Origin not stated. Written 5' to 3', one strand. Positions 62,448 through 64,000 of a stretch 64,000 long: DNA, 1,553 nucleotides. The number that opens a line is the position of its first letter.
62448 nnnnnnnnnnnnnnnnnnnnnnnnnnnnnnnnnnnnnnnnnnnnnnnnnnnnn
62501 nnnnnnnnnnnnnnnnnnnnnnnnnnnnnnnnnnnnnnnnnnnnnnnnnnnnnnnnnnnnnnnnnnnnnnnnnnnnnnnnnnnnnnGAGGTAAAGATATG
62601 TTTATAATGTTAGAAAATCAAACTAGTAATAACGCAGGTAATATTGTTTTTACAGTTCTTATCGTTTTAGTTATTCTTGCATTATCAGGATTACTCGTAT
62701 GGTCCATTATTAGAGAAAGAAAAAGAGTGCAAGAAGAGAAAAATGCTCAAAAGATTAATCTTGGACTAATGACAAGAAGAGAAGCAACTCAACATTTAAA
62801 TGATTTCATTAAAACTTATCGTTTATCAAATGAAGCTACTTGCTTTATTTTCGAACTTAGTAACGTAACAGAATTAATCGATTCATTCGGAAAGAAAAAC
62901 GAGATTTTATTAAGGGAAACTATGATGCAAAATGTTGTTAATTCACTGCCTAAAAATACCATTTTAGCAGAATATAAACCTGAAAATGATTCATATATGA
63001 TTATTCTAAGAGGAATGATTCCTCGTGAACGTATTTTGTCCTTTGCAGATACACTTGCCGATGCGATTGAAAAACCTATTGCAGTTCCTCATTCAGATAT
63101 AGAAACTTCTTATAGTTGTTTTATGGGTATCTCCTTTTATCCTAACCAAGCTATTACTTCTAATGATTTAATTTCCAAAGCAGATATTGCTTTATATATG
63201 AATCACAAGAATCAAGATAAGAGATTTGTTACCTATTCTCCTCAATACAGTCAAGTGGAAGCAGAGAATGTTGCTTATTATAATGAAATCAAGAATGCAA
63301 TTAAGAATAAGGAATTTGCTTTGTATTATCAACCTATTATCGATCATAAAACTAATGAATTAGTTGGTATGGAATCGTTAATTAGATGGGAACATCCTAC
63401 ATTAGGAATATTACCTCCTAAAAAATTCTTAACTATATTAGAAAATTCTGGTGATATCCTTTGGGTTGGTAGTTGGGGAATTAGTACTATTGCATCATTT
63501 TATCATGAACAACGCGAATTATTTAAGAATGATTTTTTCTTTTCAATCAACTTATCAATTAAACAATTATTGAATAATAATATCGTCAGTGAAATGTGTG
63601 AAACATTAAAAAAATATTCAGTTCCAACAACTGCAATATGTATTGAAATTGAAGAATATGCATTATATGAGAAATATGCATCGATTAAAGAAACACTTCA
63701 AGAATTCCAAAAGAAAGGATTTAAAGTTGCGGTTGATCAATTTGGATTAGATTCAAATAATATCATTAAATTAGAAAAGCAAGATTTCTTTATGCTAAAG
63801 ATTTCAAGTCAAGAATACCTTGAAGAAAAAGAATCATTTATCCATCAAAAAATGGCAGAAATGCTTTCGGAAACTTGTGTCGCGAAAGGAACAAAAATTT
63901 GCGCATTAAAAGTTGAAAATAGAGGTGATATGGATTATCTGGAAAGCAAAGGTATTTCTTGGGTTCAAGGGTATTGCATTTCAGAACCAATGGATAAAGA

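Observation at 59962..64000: Tandem membrane EAL proteins: one catalytically intact, one with degenerate motifs, likely a receptor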

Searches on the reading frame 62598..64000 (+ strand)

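Call 8: search_protein_families(library=pfam, proteins=[window:62598-64000:+], max_evalue=0.01)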
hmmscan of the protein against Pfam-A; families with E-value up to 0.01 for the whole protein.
window:62598-64000:+ (467 aa): 2 families
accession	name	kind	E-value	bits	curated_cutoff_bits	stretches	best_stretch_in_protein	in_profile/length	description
PF00563.25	EAL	-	4.8e-48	164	31.3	1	229-464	2-236/236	EAL domain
PF00990.26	GGDEF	-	5.1e-06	26.8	23.8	1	56-206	8-158/161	Diguanylate cyclase, GGDEF domain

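Call 10: search_protein_families(library=ncbifam, proteins=[window:62598-64000:+], max_evalue=0.01)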
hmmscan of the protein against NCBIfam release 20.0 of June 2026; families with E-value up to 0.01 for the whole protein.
window:62598-64000:+ (467 aa): 16 families
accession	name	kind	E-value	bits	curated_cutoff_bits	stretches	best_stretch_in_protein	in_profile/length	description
NF007474.0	PRK10060.1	equivalog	9.5e-46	156.3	782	1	39-466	228-646/663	cyclic di-GMP phosphodiesterase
NF008467.0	PRK11359.1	equivalog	4.3e-42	144.1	857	1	37-466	363-784/800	oxygen-sensing cyclic-di-GMP phosphodiesterase DosP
NF045675.1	PhdiestaseDibA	equivalog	2.7e-41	141.7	980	1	78-465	233-616/623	phosphodiesterase DibA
NF052458.1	PhdiestGepA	equivalog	1.7e-39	135.7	1200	1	76-465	448-832/840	phosphodiesterase GepA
NF008807.1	PRK11829.1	equivalog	2.6e-37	128.3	733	1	88-466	284-654/670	biofilm formation regulator HmsP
NF053781.1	cdiGMPphdstlr2612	equivalog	1.6e-36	125.4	1600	1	93-465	886-1256/1268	Tlr1612 family c-di-GMP phosphodiesterase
NF007839.0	PRK10551.1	equivalog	4.3e-29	101.5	461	1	229-465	266-501/518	cyclic di-GMP phosphodiesterase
NF007298.0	PRK09776.1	equivalog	2.8e-24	85.1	1135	1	176-465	808-1097/1111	diguanylate cyclase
NF045673.1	c-di-GMPRcptLapD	equivalog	2.5e-22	78.9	1020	1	53-465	240-645/647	cyclic di-GMP receptor LapD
NF052596.1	RR_EAL_PvrR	equivalog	4.4e-18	65.1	580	1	211-465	127-380/398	response regulator cyclic di-GMP phosphodiesterase PvrR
NF008281.1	PRK11059.1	equivalog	9.1e-16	57.2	663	1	108-464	284-629/633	RNase E specificity factor CsrD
NF052265.1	EAL_dom_RimA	equivalog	4.3e-11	42.5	430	1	326-465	90-234/248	S6 modification regulatory phosphodiesterase RimA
TIGR00254.1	GGDEF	domain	5.9e-06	26.1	37.4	1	56-209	12-163/168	diguanylate cyclase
NF051880.1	FlagAsmCDGMPTipF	equivalog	8.6e-06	24.8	600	1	201-414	122-335/421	flagella assembly cyclic-di-GMP phosphodiesterase TipF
NF007423.1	PRK09966.1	equivalog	2.9e-05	23.1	325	1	131-201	320-388/390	diguanylate cyclase DgcN/YfiN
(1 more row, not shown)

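Call 12: find_homologous_proteins(query=window:62598-64000:+, max_evalue=0.00001)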
Query window:62598-64000:+ (467 aa): 220 proteins with E <= 0.00001 among 5252 candidates; the best 120 are listed.
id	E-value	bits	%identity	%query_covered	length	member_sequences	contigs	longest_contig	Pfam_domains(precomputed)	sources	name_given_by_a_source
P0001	0.0e+0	1040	100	100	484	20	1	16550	PF00563.26,PF00990.27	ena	-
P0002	2.6e-236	803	77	99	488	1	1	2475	PF00563.26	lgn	-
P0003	1.9e-228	777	73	100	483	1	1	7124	PF00563.26,PF00990.27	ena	-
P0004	2.6e-213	727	68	100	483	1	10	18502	PF00563.26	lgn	-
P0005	1.4e-180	619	60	99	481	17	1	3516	PF00563.26,PF00990.27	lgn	-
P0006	2.2e-180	618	59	99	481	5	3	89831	PF00563.26,PF00990.27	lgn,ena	-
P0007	4.3e-165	568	54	100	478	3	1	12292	PF00563.26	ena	-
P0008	2.2e-164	566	56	99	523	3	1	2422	PF00563.26,PF00990.27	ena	-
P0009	3.9e-163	562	55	98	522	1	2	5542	PF00563.26,PF00990.27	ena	-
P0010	2.3e-161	556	54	97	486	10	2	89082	PF00563.26,PF00990.27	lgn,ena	-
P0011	2.5e-161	556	54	98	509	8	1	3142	PF00563.26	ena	-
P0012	5.4e-160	551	54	98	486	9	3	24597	PF00563.26,PF00990.27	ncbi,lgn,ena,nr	ncbi:GGDEF domain-containing protein [bacterium]|nr:GGDEF domain-containing protein [bacterium]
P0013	5.1e-157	541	52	98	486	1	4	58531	PF00563.26,PF00990.27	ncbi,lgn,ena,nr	ncbi:EAL domain-containing protein [bacterium]|nr:EAL domain-containing protein [bacterium]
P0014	3.4e-153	529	51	96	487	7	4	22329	PF00563.26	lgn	-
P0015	1.4e-147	510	48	98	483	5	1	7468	PF00563.26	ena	-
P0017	7.9e-79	284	33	97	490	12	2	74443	PF00563.26,PF00990.27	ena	-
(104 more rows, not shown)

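Call 15: find_encoding_contigs(protein=P0001, flank=10000, max_places=4)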
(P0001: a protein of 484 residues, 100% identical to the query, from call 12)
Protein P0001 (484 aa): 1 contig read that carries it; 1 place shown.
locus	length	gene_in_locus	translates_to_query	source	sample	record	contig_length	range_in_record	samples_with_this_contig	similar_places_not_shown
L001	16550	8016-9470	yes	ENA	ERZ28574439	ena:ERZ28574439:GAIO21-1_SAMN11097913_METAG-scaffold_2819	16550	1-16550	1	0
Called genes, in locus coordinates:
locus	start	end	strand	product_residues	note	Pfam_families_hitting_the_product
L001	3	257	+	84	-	?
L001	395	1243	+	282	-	-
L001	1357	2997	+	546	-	-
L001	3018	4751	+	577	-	-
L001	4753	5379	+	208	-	-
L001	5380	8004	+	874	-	PF00563:EAL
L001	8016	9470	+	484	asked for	PF00990:GGDEF (weak), PF00563:EAL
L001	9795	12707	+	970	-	PF02518:HATPase_c, PF00072:Response_reg, PF00990:GGDEF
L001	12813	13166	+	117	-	PF01740:STAS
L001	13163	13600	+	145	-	PF13581:HATPase_c_2, PF02518:HATPase_c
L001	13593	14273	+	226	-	PF04542:Sigma70_r2, PF08281:Sigma70_r4_2 (weak), PF04545:Sigma70_r4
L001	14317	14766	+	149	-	PF03862:SpoVAC_SpoVAEB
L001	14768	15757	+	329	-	PF07451:SpoVAD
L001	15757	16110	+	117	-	PF03862:SpoVAC_SpoVAEB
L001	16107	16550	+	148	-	?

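Call 16: find_encoding_contigs(protein=P0006, flank=10000, max_places=2)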
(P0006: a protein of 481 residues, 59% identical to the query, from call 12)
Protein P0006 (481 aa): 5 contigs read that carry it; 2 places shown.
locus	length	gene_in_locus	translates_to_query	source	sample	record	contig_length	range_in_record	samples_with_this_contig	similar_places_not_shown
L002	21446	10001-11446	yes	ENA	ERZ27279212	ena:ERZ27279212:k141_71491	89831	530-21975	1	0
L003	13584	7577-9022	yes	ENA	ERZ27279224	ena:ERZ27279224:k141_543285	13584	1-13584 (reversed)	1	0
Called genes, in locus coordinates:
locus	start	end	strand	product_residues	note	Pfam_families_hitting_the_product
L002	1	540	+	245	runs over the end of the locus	-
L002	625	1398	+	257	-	-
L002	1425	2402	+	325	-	-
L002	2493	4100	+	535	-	-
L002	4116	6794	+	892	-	-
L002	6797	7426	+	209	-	-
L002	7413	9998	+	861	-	PF00563:EAL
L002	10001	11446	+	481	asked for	PF00990:GGDEF (weak), PF00563:EAL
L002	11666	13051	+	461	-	PF13173:AAA_14, PF13635:DUF4143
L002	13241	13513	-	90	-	PF01106:NifU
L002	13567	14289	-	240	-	PF03458:Gly_transporter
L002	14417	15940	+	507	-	PF11230:YjjI-like, PF02901:PFL-like (faint), PF13597:NRDD (weak)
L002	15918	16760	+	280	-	PF13353:Fer4_12, PF00037:Fer4 (faint), PF04055:Radical_SAM, PF12837:Fer4_6 (faint), PF12838:Fer4_7, PF13237:Fer4_10 (faint), PF14697:Fer4_21 (weak)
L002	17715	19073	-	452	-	PF01554:MatE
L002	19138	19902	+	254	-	PF00376:MerR, PF13411:MerR_1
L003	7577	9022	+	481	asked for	PF00990:GGDEF (weak), PF00563:EAL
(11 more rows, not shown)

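Call 17: find_encoding_contigs(protein=P0010, flank=10000, max_places=2)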
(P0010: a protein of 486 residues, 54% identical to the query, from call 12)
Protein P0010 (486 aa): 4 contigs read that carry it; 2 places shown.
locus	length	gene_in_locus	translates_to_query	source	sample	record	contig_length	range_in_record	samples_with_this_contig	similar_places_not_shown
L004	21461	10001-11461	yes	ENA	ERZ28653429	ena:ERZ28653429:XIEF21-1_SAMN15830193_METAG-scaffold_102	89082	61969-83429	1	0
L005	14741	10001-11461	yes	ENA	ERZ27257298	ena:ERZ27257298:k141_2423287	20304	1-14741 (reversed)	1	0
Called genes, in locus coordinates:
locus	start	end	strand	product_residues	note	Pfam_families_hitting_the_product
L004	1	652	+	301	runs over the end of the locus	-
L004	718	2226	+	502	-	PF04932:Wzy_C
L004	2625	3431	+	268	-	-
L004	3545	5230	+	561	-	-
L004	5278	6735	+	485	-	PF09823:DUF2357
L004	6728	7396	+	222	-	-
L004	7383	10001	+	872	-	PF00563:EAL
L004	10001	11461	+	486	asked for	PF00990:GGDEF (faint), PF00563:EAL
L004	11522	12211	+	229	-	PF08713:DNA_alkylation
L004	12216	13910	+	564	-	PF02065:Melibiase, PF01055:Glyco_hydro_31_2nd (weak)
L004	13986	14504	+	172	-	PF00293:NUDIX (weak)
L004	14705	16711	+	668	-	-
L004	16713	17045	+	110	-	-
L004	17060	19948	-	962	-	-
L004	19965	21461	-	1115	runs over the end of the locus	-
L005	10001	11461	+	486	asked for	PF00990:GGDEF (faint), PF00563:EAL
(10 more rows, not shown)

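Call 18: find_encoding_contigs(protein=P0017, flank=10000, max_places=2)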
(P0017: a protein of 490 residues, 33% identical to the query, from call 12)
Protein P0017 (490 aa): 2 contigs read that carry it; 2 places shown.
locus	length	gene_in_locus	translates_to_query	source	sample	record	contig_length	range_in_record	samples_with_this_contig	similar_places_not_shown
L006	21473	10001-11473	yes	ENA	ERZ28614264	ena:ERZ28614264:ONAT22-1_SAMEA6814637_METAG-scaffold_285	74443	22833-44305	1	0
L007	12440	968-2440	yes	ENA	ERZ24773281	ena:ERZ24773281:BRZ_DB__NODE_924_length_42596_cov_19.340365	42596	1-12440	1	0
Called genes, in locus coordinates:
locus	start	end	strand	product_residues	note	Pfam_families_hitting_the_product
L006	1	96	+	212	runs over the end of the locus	PF02223:Thymidylate_kin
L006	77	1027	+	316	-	PF13177:DNA_pol3_delta2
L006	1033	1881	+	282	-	PF04468:PSP1, PF28472:PSP1_3rd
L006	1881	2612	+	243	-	PF05175:MTS (weak)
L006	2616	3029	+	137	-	-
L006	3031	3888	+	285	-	PF00590:TP_methylase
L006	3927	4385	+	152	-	-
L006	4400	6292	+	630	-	PF00133:tRNA-synt_1, PF01406:tRNA-synt_1e (faint), PF01921:tRNA-synt_1f (faint), PF09334:tRNA-synt_1g, PF00133:tRNA-synt_1, PF19303:Anticodon_3, PF08264:Anticodon_1, PF01588:tRNA_bind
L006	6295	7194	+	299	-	PF02588:YitT_membrane, PF10035:DUF2179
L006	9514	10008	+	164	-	PF00563:EAL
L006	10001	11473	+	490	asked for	PF00990:GGDEF, PF00563:EAL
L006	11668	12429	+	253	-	-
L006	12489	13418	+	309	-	-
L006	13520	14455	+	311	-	-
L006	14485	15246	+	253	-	-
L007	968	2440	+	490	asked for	PF00990:GGDEF, PF00563:EAL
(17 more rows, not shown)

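Call 19: find_related_loci(query=A1, collection=genome_contigs, flank=10000)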
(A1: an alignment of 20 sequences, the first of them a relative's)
Query A1 (484 aa) in genome_contigs; peptide patterns used: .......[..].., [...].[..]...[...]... (x = any residue, [..] = any of these).
556 stretches matched a pattern; 505 encode a relative of the query (tblastn E <= 1e-3); the best 80 are kept; 80 distinct loci.
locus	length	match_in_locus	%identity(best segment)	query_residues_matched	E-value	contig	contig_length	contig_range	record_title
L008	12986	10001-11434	60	4-480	0e+0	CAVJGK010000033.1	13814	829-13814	Lachnospiraceae bacterium isolate G02630-L1_cleanbin_000025 genome assembly, contig: Spades_G02630-L1_contig_2176, whole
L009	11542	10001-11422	60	8-480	0e+0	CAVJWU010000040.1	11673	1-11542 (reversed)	Azospirillum sp. CAG:239 isolate H07681-L1_cleanbin_000018 genome assembly, contig: Spades_H07681-L1_contig_3658, whole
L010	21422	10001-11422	59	8-480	0e+0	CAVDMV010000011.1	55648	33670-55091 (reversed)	Acutalibacteraceae bacterium isolate H07670-L1_cleanbin_000010 genome assembly, contig: Spades_H07670-L1_contig_227, who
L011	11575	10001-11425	53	7-480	1e-172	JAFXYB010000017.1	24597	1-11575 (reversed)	Bacterium isolate RGIG6850 Sheep_Rumen-4__c1053456, whole genome shotgun sequence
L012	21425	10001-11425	51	7-480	7e-170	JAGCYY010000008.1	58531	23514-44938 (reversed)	Bacterium isolate RGIG10250 Yak_Rumen-5__c563521, whole genome shotgun sequence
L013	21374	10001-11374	51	17-473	8e-158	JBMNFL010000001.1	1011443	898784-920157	MAG: Bacilli bacterium isolate SBF912LR0FQ0020 contig_27665, whole genome shotgun sequence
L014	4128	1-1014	54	144-480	8e-131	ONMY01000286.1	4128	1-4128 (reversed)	uncultured Firmicutes bacterium isolate RUG448 genome assembly, contig: k87_60916641, whole genome shotgun sequence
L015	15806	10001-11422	60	8-480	0e+0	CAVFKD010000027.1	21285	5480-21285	bacterium isolate H07633-L1_cleanbin_000015 genome assembly, contig: Spades_H07633-L1_contig_1231, whole genome shotgun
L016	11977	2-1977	35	1-480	2e-97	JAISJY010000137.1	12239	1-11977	MAG: Bacillales bacterium isolate Hs463_bin23 k119_3920964, whole genome shotgun sequence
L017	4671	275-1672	33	11-480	8e-87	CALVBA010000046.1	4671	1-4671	MAG: uncultured Anaeroplasmataceae bacterium isolate BRZ_R__bin112 genome assembly, contig: BRZ_R__NODE_29120_length_467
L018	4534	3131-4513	34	15-480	6e-84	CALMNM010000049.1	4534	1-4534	MAG TPA_asm: uncultured Acholeplasma sp. isolate SRR6284161_bin.9_CONCOCT_v1.1_MAG genome assembly, contig: ERZ795125.44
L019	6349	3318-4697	35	16-480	2e-83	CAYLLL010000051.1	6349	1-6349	MAG TPA_asm: uncultured Mariniplasma sp. isolate SRP093185_co1_165 genome assembly, contig: NODE_9342_length_6349_cov_9.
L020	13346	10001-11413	33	8-484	5e-83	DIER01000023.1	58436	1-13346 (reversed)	MAG TPA_asm: Acholeplasmataceae bacterium UBA5769 UBA5769_contig_17148, whole genome shotgun sequence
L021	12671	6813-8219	33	11-484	9e-83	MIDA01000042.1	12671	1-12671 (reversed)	MAG: Tenericutes bacterium RIFOXYA12_FULL_35_10 rifixya3_full_scaffold_2514_curated, whole genome shotgun sequence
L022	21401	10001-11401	33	11-481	1e-82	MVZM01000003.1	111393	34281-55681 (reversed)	MAG: Tenericutes bacterium ADurb.BinA124 BWY97_contig000003, whole genome shotgun sequence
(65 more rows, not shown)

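Call 23: search_solved_structures(query=P0001, max_evalue=0.00001, show_alignments=3)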
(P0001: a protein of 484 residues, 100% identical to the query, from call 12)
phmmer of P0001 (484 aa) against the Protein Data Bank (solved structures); distinct sequences matched with E-value up to 0.00001: 42.
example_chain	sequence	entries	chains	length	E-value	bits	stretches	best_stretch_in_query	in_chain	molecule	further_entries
5m3c_A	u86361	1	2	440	3.3e-31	111.8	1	80-477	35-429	Diguanylate cyclase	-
4rnh_A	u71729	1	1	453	7.6e-30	107.3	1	130-469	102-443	Motility regulator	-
4rnf_A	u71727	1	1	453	3.8e-29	105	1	130-469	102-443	Motility regulator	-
8arv_A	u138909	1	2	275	1.3e-27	100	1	229-476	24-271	Bifunctional diguanylate cyclase/phosphodiesterase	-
6hq4_A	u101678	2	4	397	2e-26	96.1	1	222-473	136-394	EAL Enzyme Bd1971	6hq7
6hq5_A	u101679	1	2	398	2e-26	96.1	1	222-473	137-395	EAL Enzyme Bd1971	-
9clo_A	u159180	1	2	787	6.8e-26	94.3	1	55-469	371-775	Oxygen sensor protein DosP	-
9cmf_A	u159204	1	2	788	6.8e-26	94.3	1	55-469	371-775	Oxygen sensor protein DosP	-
9cdr_A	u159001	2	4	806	7.3e-26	94.2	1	55-469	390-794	Oxygen sensor protein DosP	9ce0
9bgv_A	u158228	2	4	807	7.3e-26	94.2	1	55-469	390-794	Oxygen sensor protein DosP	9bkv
4rni_A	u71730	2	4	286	2.8e-25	92.3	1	223-469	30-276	Motility regulator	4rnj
5m1t_A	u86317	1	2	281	6.1e-23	84.6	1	223-474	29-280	MucR Phosphodiesterase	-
4hu3_A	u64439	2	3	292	1.5e-21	80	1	212-469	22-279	Oxygen sensor protein DosP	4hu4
5yrp_A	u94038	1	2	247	4.2e-21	78.5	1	240-464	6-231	Sensory box/response regulator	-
4y9o_A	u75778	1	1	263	9.2e-21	77.4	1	229-482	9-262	PA3825-EAL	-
3pjw_A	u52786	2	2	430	3.7e-09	39.1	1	56-465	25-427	Cyclic dimeric GMP binding protein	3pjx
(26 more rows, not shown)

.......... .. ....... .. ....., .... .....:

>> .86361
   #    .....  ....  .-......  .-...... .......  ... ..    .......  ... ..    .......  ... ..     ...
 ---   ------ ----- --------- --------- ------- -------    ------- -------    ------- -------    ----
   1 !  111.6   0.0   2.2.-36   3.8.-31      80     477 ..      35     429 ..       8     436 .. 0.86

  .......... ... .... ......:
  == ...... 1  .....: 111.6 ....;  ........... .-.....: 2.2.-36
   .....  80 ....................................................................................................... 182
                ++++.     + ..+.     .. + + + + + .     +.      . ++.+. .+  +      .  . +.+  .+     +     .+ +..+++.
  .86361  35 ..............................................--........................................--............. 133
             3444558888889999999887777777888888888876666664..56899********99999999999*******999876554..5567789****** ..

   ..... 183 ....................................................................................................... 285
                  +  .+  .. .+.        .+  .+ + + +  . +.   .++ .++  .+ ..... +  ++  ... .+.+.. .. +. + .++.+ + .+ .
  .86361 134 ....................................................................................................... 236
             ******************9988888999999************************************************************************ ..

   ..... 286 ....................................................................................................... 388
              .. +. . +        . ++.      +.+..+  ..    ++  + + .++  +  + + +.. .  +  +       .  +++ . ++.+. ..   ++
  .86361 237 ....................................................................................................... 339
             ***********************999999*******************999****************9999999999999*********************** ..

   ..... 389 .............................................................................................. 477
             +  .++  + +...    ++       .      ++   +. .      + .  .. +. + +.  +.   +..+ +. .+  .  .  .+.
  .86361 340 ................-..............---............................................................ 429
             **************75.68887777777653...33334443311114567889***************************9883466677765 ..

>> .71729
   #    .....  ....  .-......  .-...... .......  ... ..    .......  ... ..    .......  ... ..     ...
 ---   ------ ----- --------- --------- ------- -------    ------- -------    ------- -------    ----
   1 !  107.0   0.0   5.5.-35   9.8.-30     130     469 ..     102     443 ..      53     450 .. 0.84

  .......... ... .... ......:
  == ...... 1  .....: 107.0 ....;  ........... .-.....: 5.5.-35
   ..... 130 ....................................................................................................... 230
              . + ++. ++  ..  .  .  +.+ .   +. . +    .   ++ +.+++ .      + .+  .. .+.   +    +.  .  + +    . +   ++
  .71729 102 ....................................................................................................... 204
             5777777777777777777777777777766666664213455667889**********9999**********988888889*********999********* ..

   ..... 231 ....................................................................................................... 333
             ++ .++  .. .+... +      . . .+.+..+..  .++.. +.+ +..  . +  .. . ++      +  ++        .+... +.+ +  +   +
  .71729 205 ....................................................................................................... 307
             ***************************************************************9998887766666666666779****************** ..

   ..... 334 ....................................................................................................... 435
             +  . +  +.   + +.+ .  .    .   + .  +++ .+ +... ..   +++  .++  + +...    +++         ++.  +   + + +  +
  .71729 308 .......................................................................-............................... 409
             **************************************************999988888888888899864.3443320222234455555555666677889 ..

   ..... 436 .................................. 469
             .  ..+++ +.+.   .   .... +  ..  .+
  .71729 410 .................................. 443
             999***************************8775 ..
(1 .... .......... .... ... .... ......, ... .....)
